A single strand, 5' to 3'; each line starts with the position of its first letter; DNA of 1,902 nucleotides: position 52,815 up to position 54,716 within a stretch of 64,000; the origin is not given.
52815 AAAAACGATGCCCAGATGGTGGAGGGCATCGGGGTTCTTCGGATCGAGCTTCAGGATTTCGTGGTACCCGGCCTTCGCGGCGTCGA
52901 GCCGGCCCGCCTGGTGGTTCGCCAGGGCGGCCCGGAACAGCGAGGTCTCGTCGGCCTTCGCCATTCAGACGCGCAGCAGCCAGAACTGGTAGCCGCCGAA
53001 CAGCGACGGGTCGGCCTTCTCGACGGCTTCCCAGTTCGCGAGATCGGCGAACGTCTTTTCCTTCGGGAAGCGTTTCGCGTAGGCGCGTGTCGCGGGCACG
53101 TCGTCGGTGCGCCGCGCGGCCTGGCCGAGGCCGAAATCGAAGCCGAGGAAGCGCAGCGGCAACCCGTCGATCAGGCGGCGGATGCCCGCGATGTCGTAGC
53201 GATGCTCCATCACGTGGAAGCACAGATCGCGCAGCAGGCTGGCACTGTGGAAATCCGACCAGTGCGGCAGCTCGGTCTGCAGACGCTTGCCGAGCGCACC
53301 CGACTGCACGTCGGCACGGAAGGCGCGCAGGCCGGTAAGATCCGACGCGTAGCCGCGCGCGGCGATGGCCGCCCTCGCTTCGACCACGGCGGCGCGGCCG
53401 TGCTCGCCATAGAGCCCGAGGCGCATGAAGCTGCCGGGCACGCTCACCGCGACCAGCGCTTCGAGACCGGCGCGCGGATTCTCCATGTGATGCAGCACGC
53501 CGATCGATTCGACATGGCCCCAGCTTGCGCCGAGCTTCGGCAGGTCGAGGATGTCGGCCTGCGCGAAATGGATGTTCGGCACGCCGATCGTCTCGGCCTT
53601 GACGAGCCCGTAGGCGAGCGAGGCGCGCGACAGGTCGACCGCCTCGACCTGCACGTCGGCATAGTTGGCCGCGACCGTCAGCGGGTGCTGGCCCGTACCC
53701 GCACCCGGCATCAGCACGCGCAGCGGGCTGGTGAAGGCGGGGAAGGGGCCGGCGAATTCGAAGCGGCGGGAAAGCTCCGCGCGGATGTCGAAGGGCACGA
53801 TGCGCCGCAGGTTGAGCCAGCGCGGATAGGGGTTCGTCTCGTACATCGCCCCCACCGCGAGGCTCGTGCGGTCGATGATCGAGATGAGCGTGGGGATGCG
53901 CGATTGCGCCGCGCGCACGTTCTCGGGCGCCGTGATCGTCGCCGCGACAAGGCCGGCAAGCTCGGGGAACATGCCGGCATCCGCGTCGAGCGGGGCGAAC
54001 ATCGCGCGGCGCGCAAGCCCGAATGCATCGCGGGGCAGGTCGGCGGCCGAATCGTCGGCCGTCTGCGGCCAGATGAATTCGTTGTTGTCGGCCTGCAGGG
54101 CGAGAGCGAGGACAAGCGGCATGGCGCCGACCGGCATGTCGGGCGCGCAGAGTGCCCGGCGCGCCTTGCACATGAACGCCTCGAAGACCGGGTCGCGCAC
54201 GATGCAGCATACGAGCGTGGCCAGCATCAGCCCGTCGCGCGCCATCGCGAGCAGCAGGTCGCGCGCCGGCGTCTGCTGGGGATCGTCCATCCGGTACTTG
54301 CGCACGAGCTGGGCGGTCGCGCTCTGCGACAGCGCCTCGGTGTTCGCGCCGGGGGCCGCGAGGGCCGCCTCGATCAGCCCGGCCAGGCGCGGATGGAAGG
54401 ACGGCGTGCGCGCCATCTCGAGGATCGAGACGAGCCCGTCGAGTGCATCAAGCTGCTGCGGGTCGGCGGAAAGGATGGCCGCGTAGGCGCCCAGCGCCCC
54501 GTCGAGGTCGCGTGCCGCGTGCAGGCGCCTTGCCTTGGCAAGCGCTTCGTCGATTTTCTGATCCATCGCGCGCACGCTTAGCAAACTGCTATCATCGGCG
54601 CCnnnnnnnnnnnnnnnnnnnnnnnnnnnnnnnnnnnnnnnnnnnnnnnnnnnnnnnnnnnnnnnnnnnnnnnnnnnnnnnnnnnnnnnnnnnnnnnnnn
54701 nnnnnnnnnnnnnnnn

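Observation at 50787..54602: A TPR-O-GlcNAc-transferase-like gene and a TPR-SAM-methyltransferase occupy the leuS-holA junction where lptE normally sits.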

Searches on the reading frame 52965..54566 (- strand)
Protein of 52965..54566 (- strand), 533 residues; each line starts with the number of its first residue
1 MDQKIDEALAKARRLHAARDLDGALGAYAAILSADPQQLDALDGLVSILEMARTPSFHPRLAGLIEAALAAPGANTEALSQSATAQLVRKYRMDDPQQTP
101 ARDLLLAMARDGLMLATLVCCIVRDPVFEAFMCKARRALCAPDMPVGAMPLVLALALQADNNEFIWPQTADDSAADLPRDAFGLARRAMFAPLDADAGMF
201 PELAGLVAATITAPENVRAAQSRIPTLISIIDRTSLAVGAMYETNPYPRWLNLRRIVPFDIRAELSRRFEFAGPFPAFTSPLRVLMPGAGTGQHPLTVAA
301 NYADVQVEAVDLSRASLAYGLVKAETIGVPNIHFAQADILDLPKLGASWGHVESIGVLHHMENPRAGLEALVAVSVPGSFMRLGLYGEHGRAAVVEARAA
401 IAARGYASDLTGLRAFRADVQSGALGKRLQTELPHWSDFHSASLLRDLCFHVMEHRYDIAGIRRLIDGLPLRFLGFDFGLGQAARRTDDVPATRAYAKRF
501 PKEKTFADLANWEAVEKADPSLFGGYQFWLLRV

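Call 3: search_protein_families(library=pfam, proteins=[window:52965-54566:-], max_evalue=0.01)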
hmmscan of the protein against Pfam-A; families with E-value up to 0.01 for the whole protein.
window:52965-54566:- (533 aa): 4 families
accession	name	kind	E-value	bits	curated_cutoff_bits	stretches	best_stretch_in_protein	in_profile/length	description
PF13649.12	Methyltransf_25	-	1.4e-09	38.9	27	1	284-377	1-95/97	Methyltransferase domain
PF08241.18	Methyltransf_11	-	5.6e-07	30.5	21.2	1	286-380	2-92/95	Methyltransferase domain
PF08242.18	Methyltransf_12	-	2.5e-05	25.4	30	1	288-378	4-95/98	Methyltransferase domain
PF13847.12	Methyltransf_31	-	2.7e-05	24.3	27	1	282-375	5-101/145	Methyltransferase domain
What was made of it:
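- Checked: Also on the minus strand, a 533-aa ORF at 52965-54566 matches Methyltransf_25 at E=1e-9 (call 3).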

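Call 4: search_protein_families(library=ncbifam, proteins=[window:52965-54566:-], max_evalue=0.01)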
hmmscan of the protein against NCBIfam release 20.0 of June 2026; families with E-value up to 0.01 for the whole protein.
window:52965-54566:- (533 aa): 2 families
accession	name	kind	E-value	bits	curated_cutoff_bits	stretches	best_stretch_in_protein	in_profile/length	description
TIGR04290.1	meth_Rta_06860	hypoth_equivalog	0.0017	17.8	300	1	280-372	49-139/226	TIGR04290 family methyltransferase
TIGR03534.1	RF_mod_PrmC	equivalog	0.0025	17.3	199.1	1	281-341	89-149/253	peptide chain release factor N(5)-glutamine methyltransferase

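Call 16: find_homologous_proteins(query=window:52968-54566:-)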
Query window:52968-54566:- (533 aa): 3126 proteins with E <= 0.001 among 8000 candidates; the best 120 are listed.
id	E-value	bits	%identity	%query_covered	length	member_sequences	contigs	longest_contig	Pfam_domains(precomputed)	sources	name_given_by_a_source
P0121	0.0e+0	1183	100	100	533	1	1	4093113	PF13847.13,PF13649.13,PF08241.19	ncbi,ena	-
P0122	0.0e+0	1058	89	100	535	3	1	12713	PF13847.13,PF13649.13,PF08241.19,PF08242.19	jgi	-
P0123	0.0e+0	1033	87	100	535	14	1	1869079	PF13649.13,PF08241.19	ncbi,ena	-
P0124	1.1e-280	950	81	100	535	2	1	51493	PF13847.13,PF13649.13,PF08241.19,PF08242.19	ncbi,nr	ncbi:MAG: methyltransferase domain-containing protein [Proteobacteria bacterium]|nr:methyltransferas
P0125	3.2e-280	948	81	100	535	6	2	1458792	PF13847.13,PF13649.13,PF08241.19,PF08242.19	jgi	jgi:SAM-dependent methyltransferase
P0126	3.9e-252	856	72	100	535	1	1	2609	PF13847.13,PF13649.13,PF08241.19,PF08242.19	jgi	jgi:SAM-dependent methyltransferase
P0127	1.1e-251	854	74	100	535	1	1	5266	PF13847.13,PF13649.13,PF08241.19,PF08242.19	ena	-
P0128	3.9e-249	846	72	100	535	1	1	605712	PF13847.13,PF13649.13,PF08241.19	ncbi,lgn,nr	ncbi:MAG: methyltransferase domain-containing protein [Alphaproteobacteria bacterium]|nr:methyltrans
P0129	1.7e-248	844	72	100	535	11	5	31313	PF13847.13,PF13649.13,PF08241.19,PF08242.19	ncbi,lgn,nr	ncbi:MAG: methyltransferase domain-containing protein [Rhodospirillales bacterium]|nr:methyltransfer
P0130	7.1e-242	822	72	100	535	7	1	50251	PF13847.13,PF13649.13,PF08241.19,PF08242.19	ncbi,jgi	jgi:SAM-dependent methyltransferase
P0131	5.0e-217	740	67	96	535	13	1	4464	PF13649.13,PF08241.19,PF08242.19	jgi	jgi:SAM-dependent methyltransferase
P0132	4.3e-214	730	66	96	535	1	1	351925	PF13649.13,PF08241.19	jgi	-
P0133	2.1e-199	682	63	99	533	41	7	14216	PF13847.13,PF13649.13,PF08241.19,PF08242.19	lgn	-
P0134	1.7e-194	665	61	96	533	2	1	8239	PF13847.13,PF13489.13,PF13649.13,PF08241.19,PF08242.19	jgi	jgi:SAM-dependent methyltransferase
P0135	6.1e-194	664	61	97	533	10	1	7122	PF13847.13,PF13489.13,PF13649.13,PF08241.19,PF08242.19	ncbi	ncbi:MAG: class I SAM-dependent methyltransferase [Tagaea sp.]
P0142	7.0e-184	630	59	96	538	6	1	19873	PF13847.13,PF13489.13,PF13649.13,PF08241.19,PF08242.19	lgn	-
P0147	4.3e-148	512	51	96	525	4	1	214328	PF13649.13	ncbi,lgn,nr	ncbi:MAG: class I SAM-dependent methyltransferase [Telmatospirillum sp.]|nr:class I SAM-dependent me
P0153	2.1e-137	477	49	98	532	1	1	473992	PF13847.13,PF13649.13,PF08241.19,PF08242.19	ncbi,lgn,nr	ncbi:MAG: methyltransferase domain-containing protein [Alphaproteobacteria bacterium]|nr:methyltrans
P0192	3.2e-100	354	45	98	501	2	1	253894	PF13847.13,PF13649.13,PF08241.19,PF08242.19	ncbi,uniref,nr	ncbi:methyltransferase domain-containing protein [Enhydrobacter aerosaccus]|uniref:methyltransferase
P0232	1.0e-81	293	37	98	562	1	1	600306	PF13847.13,PF13489.13,PF13649.13,PF01739.25,PF08241.19,PF08242.19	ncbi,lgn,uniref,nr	ncbi:Methyltransferase domain-containing protein [Arboricoccus pini]|uniref:Methyltransferase domain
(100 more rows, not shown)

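Call 18: find_encoding_contigs(protein=P0128, flank=9000, max_places=2)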
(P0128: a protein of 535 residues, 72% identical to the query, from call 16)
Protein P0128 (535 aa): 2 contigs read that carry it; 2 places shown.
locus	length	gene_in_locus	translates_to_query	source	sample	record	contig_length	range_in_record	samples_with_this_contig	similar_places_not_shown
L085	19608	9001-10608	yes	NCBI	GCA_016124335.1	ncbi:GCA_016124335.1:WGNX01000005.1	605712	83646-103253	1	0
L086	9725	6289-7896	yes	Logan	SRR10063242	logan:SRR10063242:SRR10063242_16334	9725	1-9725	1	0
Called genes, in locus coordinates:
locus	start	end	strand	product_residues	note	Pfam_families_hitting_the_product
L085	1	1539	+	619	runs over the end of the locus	PF01134:GIDA, PF07992:Pyr_redox_2 (faint), PF12831:FAD_oxidored (weak), PF21680:GIDA_C_1st, PF13932:SAM_GIDA_C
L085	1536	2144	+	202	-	PF02527:GidB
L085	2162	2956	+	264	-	PF00142:Fer4_NifH (weak), PF01656:CbiA, PF02374:ArsA_ATPase, PF06564:CBP_BcsQ, PF09140:MipZ, PF10609:ParA, PF13614:AAA_31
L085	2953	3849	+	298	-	PF02195:ParB_N, PF17762:HTH_ParB, PF23552:ParB_C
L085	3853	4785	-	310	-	-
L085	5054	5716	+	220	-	-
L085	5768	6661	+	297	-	PF00701:DHDPS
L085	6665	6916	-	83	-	-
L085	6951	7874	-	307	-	PF01464:SLT (weak)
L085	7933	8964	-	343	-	-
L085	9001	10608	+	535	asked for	PF13847:Methyltransf_31, PF08241:Methyltransf_11 (weak), PF13649:Methyltransf_25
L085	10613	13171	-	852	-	PF00133:tRNA-synt_1, PF09334:tRNA-synt_1g, PF13603:tRNA-synt_1_2, PF00133:tRNA-synt_1 (weak), PF08264:Anticodon_1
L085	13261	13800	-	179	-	PF12100:DUF3576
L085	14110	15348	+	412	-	PF13609:Porin_4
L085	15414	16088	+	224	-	PF01168:Ala_racemase_N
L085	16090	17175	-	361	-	-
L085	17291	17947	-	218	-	PF03548:LolA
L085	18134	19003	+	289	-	PF09694:Gcw_chp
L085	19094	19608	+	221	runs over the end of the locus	PF00486:Trans_reg_C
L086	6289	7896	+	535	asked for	PF13847:Methyltransf_31, PF08241:Methyltransf_11 (weak), PF13649:Methyltransf_25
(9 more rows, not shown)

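Call 19: find_encoding_contigs(protein=P0132, flank=9000, max_places=2)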
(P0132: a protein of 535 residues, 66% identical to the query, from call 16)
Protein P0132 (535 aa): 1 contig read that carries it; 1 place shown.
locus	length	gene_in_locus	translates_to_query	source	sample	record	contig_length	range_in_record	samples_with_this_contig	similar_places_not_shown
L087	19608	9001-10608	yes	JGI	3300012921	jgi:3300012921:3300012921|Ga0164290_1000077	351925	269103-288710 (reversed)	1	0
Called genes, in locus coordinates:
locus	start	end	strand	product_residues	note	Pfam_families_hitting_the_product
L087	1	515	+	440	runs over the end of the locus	PF10396:TrmE_N, PF12631:MnmE_helical, PF01926:MMR_HSR1, PF02421:FeoB_N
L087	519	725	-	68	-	-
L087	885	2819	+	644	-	PF01134:GIDA, PF12831:FAD_oxidored (weak), PF21680:GIDA_C_1st, PF13932:SAM_GIDA_C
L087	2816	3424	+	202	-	PF02527:GidB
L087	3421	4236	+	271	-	PF10609:ParA, PF13614:AAA_31, PF00142:Fer4_NifH (weak), PF01656:CbiA, PF02374:ArsA_ATPase (weak), PF06564:CBP_BcsQ (weak), PF09140:MipZ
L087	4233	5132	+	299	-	PF02195:ParB_N, PF17762:HTH_ParB, PF23552:ParB_C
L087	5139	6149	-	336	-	-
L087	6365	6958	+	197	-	-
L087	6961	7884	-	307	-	PF01464:SLT (weak)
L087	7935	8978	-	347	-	-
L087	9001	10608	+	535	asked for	PF08241:Methyltransf_11 (faint), PF13649:Methyltransf_25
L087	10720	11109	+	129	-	PF01361:Tautomerase, PF14552:Tautomerase_2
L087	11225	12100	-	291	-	PF12686:DUF3800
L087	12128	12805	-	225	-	PF00106:adh_short, PF13561:adh_short_C2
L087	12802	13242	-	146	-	PF07366:SnoaL, PF12680:SnoaL_2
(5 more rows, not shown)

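Call 20: find_encoding_contigs(protein=P0147, flank=9000, max_places=2)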
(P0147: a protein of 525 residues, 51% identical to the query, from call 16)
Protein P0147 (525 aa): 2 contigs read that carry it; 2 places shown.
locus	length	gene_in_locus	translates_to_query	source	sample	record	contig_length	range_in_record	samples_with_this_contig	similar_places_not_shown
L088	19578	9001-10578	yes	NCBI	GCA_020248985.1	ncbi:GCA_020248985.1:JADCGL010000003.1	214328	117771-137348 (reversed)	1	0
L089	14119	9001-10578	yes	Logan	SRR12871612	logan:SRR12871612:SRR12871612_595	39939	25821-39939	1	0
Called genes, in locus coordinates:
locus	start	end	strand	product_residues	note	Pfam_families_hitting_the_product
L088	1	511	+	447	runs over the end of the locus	PF10396:TrmE_N, PF12631:MnmE_helical, PF03193:RsgA_GTPase (faint), PF00350:Dynamin_N (faint), PF01926:MMR_HSR1, PF02421:FeoB_N (weak)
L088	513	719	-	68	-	-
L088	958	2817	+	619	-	PF01134:GIDA, PF12831:FAD_oxidored (faint), PF21680:GIDA_C_1st, PF13932:SAM_GIDA_C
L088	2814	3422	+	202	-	PF02527:GidB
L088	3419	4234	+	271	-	PF10609:ParA, PF13614:AAA_31, PF00142:Fer4_NifH (weak), PF01656:CbiA, PF02374:ArsA_ATPase (weak), PF06564:CBP_BcsQ, PF09140:MipZ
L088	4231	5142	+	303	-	PF02195:ParB_N, PF17762:HTH_ParB, PF23552:ParB_C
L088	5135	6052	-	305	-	-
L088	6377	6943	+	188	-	-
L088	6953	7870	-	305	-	PF01464:SLT (weak)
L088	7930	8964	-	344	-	-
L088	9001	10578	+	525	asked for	PF13649:Methyltransf_25 (faint)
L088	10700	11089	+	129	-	PF01361:Tautomerase, PF14552:Tautomerase_2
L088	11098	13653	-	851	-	PF00133:tRNA-synt_1, PF09334:tRNA-synt_1g, PF13603:tRNA-synt_1_2, PF00133:tRNA-synt_1 (weak), PF08264:Anticodon_1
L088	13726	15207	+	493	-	PF13844:Glyco_transf_41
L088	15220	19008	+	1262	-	PF14559:TPR_19, PF00515:TPR_1 (weak), PF07719:TPR_2 (weak), PF14559:TPR_19, PF13844:Glyco_transf_41, PF23914:TPR_CcmH_CycH, PF14559:TPR_19, PF13844:Glyco_transf_41, +21 more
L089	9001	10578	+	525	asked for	PF13649:Methyltransf_25 (faint)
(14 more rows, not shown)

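Call 23: find_encoding_contigs(protein=P0153, flank=8000, max_places=1)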
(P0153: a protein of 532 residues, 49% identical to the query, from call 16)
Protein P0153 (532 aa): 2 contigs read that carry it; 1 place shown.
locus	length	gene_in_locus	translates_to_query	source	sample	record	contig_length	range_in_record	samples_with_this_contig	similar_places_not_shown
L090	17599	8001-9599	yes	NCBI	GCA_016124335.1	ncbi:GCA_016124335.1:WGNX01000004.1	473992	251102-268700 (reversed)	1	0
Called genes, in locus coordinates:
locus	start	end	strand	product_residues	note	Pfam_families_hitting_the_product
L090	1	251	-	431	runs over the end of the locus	PF01547:SBP_bac_1, PF13416:SBP_bac_8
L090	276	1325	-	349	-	PF20703:nSTAND1 (weak), PF00005:ABC_tran, PF02463:SMC_N (faint), PF13304:AAA_21 (faint), PF08402:TOBE_2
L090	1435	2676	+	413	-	PF07277:SapC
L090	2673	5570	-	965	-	PF01565:FAD_binding_4, PF02913:FAD-oxidase_C, PF13183:Fer4_8, PF13534:Fer4_17 (weak)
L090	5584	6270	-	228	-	PF00392:GntR, PF07729:FCD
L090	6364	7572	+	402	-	PF00266:Aminotran_5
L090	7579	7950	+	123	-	PF01627:Hpt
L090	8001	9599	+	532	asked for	PF13649:Methyltransf_25, PF13847:Methyltransf_31, PF08241:Methyltransf_11, PF08242:Methyltransf_12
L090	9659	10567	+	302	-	PF00892:EamA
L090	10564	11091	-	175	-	PF00156:Pribosyltran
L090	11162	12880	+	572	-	PF02366:PMT, PF13231:PMT_2, PF18583:Arnt_C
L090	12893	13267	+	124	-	PF00892:EamA (weak)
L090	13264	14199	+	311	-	PF00535:Glycos_transf_2, PF13641:Glyco_tranf_2_3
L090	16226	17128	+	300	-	PF01522:Polysacc_deac_1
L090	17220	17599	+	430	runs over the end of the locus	PF12471:GTP_CH_N, PF00925:GTP_cyclohydro2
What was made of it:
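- A methyltransferase paralogue (49% identical) in GCA_016124335.1 lies beside an ArnT / GT2 / EamA / deacetylase cluster (call 23).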

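Call 24: find_encoding_contigs(protein=P0192, flank=8000, max_places=1)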
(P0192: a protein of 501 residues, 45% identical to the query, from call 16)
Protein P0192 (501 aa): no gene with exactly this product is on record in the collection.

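Call 25: find_encoding_contigs(protein=P0232, flank=8000, max_places=1)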
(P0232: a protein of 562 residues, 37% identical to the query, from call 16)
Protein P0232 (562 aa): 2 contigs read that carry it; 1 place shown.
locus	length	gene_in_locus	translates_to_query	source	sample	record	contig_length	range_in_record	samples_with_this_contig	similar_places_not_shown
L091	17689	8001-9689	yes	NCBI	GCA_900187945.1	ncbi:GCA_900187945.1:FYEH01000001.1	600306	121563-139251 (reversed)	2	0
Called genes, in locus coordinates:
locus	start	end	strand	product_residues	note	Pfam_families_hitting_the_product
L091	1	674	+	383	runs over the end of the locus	PF07992:Pyr_redox_2 (faint), PF00890:FAD_binding_2, PF01266:DAO, PF13450:NAD_binding_8 (weak)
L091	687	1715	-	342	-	PF07859:Abhydrolase_3, PF20434:BD-FAE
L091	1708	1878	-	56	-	-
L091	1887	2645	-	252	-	PF23441:SDR (weak), PF00106:adh_short, PF08659:KR, PF13561:adh_short_C2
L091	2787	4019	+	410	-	PF00211:Guanylate_cyc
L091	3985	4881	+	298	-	-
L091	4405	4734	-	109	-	PF04655:APH_6_hur (weak)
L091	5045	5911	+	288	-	PF02634:FdhD-NarQ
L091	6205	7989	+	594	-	PF19291:TREH_N, PF00723:Glyco_hydro_15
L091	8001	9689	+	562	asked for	PF01739:CheR (faint), PF13489:Methyltransf_23, PF08241:Methyltransf_11, PF08242:Methyltransf_12, PF13649:Methyltransf_25, PF13847:Methyltransf_31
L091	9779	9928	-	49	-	-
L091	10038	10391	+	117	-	PF03960:ArsC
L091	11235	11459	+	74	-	-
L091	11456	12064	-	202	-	-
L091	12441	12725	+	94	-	PF02325:CCB3_YggT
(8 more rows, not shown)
